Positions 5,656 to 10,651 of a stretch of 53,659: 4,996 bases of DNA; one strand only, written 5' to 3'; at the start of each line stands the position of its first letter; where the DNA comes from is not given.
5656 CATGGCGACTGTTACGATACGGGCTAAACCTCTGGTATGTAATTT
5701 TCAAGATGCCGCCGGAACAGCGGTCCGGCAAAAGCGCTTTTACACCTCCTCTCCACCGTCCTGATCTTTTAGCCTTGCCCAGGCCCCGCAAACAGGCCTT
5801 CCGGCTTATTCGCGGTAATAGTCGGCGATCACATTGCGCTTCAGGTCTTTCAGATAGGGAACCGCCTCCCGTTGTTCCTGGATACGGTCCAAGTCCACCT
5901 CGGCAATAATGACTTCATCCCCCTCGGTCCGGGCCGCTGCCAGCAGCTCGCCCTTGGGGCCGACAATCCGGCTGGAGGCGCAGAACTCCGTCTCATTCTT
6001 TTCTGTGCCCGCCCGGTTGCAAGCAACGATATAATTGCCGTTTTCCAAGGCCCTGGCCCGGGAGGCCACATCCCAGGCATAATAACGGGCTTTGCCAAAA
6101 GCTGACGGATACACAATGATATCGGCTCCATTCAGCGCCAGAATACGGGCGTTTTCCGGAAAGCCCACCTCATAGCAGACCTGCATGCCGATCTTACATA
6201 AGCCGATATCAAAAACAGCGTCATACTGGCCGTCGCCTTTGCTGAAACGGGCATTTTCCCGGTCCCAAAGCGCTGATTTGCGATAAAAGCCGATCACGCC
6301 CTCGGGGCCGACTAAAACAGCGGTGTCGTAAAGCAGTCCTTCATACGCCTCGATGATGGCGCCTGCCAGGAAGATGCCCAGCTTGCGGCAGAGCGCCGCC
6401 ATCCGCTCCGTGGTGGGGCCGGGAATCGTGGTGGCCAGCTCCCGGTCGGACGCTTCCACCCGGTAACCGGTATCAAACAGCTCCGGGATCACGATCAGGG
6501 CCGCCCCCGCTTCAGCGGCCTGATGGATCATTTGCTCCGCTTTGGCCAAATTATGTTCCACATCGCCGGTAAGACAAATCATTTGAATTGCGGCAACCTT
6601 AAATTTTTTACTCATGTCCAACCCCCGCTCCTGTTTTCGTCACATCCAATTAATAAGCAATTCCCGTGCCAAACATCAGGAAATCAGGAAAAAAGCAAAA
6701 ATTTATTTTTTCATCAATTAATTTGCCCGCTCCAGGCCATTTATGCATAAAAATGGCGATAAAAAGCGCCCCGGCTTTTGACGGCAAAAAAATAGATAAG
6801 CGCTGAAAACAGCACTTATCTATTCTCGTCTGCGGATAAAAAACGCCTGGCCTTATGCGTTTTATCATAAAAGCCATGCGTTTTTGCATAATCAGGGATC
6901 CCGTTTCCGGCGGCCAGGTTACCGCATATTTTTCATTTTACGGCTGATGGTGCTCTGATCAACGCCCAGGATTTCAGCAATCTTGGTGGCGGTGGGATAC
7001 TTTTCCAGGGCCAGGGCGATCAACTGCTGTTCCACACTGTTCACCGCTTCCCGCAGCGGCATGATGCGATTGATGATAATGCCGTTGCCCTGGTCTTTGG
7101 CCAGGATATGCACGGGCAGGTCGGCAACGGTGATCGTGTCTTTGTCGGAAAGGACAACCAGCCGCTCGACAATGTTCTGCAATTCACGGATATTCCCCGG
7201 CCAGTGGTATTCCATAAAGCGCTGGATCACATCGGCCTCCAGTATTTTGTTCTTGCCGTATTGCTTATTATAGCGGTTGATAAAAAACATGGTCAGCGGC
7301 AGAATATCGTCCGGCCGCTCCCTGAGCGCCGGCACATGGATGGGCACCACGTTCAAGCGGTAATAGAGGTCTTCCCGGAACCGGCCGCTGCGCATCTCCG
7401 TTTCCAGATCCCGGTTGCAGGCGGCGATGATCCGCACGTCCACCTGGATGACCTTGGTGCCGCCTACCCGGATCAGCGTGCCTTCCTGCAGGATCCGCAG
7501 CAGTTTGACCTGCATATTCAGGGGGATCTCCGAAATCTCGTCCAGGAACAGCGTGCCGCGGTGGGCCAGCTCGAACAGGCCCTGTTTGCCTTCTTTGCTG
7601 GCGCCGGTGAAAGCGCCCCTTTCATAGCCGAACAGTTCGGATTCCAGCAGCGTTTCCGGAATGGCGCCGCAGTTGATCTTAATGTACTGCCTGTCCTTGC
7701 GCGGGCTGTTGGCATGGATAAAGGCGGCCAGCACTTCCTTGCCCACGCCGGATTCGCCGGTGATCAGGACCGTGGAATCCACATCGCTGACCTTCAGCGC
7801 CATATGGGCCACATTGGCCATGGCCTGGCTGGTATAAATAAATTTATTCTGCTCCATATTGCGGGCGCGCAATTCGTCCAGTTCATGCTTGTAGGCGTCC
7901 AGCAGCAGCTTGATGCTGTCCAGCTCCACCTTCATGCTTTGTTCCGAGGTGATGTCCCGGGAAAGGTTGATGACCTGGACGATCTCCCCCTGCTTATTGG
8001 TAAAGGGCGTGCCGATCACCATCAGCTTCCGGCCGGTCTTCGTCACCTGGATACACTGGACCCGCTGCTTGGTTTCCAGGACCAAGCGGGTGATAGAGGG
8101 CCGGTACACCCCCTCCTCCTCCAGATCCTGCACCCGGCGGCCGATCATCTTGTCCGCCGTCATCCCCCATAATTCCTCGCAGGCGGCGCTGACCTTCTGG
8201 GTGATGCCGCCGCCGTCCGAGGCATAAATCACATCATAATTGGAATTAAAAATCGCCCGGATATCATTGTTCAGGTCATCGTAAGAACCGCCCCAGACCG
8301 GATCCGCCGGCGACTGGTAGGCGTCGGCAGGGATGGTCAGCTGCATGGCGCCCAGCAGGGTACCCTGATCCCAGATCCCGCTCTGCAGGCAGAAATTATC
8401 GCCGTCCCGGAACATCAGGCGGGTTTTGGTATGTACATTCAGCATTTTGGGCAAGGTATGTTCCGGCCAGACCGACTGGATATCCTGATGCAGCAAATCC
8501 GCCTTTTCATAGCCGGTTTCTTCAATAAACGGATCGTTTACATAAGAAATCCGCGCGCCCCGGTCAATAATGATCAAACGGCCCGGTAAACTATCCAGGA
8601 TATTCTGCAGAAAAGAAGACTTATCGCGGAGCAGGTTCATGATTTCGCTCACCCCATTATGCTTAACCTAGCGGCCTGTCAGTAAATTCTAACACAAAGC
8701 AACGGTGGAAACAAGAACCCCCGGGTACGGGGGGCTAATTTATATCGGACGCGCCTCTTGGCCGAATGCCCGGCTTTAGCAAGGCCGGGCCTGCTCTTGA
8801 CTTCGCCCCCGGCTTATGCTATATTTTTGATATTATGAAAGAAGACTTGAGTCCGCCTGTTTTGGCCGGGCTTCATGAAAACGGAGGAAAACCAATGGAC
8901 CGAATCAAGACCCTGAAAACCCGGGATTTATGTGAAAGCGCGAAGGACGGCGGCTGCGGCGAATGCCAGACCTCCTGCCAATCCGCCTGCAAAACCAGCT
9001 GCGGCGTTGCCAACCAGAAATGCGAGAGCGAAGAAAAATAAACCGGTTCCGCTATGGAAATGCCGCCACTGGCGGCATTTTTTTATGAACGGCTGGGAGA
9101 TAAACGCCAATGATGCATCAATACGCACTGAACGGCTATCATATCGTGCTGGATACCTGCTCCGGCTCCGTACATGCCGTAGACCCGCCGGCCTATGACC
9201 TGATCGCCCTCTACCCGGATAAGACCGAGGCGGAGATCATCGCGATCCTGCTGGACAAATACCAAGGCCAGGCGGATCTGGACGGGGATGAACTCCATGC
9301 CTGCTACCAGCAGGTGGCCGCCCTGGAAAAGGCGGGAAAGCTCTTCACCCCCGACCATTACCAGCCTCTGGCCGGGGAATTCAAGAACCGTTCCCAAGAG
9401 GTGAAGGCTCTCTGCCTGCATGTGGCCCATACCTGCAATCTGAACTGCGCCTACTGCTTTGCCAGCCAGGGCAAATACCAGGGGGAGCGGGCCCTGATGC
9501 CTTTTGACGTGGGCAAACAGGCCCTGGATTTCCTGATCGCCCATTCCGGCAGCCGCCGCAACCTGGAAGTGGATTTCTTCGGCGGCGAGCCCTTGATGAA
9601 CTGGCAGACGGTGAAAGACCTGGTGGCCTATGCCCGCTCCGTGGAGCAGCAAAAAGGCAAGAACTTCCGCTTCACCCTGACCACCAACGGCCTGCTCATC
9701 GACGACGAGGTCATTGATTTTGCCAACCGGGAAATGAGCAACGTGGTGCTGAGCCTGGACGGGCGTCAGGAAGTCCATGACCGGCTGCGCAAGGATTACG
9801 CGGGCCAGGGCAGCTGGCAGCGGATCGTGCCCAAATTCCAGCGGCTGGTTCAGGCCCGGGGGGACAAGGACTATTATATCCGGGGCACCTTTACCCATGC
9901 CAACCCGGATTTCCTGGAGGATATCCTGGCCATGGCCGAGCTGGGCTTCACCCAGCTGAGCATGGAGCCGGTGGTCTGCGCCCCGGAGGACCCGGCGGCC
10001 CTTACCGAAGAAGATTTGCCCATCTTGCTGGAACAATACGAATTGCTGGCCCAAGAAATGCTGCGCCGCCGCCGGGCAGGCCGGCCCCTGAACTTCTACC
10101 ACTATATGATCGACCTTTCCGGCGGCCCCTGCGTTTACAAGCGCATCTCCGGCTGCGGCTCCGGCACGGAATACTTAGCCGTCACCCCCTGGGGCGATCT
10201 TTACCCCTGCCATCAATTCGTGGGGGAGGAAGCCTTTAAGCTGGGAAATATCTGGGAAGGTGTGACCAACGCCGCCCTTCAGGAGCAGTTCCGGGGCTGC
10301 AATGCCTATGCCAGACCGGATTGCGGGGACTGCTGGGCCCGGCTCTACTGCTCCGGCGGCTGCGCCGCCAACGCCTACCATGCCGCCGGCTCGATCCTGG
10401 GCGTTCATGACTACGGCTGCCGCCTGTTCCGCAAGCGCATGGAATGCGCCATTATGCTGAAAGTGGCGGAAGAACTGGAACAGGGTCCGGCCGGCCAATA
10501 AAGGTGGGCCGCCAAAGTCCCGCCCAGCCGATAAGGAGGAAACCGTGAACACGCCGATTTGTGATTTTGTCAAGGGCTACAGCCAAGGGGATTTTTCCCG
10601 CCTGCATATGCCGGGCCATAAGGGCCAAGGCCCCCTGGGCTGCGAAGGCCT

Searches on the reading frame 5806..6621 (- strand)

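Call 85: search_protein_families(library=pfam, proteins=[window:5806-6621:-])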
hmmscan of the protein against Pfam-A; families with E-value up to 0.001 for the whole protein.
window:5806-6621:- (271 aa): 1 family
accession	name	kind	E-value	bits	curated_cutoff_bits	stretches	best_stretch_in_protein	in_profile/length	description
PF00795.27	CN_hydrolase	-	5.9e-63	213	23.2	1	8-251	1-255/256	Carbon-nitrogen hydrolase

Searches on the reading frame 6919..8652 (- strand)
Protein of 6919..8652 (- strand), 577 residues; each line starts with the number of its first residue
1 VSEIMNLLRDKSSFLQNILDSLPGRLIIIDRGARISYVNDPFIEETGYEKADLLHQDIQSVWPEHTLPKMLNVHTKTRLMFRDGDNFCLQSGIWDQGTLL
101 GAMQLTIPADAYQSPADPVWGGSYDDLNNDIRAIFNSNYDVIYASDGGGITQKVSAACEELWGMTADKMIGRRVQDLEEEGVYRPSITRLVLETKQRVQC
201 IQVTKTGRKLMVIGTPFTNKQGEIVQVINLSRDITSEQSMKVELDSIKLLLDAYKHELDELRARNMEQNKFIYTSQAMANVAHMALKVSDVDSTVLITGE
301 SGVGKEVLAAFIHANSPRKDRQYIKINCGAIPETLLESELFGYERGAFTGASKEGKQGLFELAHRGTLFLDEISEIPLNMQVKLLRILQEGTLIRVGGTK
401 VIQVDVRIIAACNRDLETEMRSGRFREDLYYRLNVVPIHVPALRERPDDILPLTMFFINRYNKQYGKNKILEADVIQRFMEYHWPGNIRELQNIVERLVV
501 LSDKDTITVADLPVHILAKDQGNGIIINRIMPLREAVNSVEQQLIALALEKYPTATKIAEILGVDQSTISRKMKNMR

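Call 85: search_protein_families(library=pfam, proteins=[window:6919-8652:-])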
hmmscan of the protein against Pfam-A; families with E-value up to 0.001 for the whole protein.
window:6919-8652:- (577 aa): 12 families
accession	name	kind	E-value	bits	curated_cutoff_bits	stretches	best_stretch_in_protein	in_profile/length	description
PF00158.32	Sigma54_activat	-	3.2e-70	235.6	20.2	1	272-439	2-168/168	Sigma-54 interaction domain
PF25601.1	AAA_lid_14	-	1.1e-25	89.7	27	1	444-521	1-79/87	AAA+ ATPase lid domain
PF14532.12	Sigma54_activ_2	-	4.4e-18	66.3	25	1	275-443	4-138/138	Sigma-54 interaction domain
PF00989.32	PAS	-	3.9e-14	53.1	22.6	2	14-66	2-54/113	PAS fold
PF13426.13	PAS_9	-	1e-11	45.4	27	1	147-235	9-102/103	PAS domain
PF18024.7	HTH_50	-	5.6e-11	42.4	27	1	531-574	2-45/50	Helix-turn-helix domain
PF13188.13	PAS_8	-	5.2e-09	36.1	21.8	1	14-66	2-51/65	PAS domain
PF08448.16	PAS_4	-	4.9e-07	30.4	23.1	0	140-237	6-108/110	PAS fold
PF07728.20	AAA_5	-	2e-06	28.3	22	1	295-415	2-124/139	AAA domain (dynein-related subfamily)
PF07724.20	AAA_2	-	1.1e-05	26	27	1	293-422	4-133/166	AAA domain (Cdc48 subfamily)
PF01078.27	Mg_chelatase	-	1.3e-05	25.1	20.3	0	347-411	89-155/207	Magnesium chelatase, subunit ChlI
PF00004.35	AAA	-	0.00021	22.2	21.2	1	295-430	1-128/131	ATPase family associated with various cellular activities (AAA)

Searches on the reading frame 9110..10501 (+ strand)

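Call 85: search_protein_families(library=pfam, proteins=[window:9110-10501:+])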
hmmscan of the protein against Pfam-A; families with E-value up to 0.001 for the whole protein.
window:9110-10501:+ (463 aa): 3 families
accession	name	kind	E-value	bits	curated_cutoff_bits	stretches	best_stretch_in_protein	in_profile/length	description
PF04055.27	Radical_SAM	-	2.9e-14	54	29.5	1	106-250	4-140/166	Radical SAM superfamily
PF13353.11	Fer4_12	-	8.1e-11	42.8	22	1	102-223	8-120/137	4Fe-4S single cluster domain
PF13186.11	SPASM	-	0.00011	22.8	21.5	1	349-409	1-67/67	Iron-sulfur cluster-binding domain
